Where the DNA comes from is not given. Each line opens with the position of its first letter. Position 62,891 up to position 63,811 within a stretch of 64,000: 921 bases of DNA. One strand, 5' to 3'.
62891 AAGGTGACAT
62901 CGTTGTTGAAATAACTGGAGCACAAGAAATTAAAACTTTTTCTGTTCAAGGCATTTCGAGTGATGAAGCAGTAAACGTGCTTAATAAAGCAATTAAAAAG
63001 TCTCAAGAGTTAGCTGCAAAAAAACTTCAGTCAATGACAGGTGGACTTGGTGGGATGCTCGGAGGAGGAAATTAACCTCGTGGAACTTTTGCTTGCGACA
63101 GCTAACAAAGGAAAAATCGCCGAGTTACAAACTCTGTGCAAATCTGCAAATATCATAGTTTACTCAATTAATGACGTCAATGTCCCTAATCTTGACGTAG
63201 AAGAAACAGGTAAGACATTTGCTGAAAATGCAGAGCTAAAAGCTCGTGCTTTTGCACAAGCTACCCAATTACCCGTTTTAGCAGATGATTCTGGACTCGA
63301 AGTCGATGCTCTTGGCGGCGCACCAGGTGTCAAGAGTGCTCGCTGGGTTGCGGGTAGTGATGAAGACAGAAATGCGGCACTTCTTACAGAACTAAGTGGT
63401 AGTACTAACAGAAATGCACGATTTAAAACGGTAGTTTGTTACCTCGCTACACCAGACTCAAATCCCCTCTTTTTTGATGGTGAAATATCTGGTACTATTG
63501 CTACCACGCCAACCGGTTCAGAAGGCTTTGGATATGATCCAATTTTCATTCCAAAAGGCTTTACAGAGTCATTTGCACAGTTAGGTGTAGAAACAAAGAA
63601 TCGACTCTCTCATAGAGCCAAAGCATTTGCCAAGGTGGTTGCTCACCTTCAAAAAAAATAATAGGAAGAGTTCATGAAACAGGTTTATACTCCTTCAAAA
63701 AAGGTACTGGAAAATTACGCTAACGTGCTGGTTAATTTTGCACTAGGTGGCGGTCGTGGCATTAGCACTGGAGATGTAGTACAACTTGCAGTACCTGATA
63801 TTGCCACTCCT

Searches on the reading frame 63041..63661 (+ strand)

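Call 38: search_protein_families(library=pfam, proteins=[window:63041-63661:+], max_evalue=0.1)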
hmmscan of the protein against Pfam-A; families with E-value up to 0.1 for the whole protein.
window:63041-63661:+ (206 aa): 1 family
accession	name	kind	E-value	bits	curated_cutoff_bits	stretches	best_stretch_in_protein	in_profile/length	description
PF01725.21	Ham1p_like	-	4.8e-61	206.3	22.5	1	16-201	1-185/186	Ham1 family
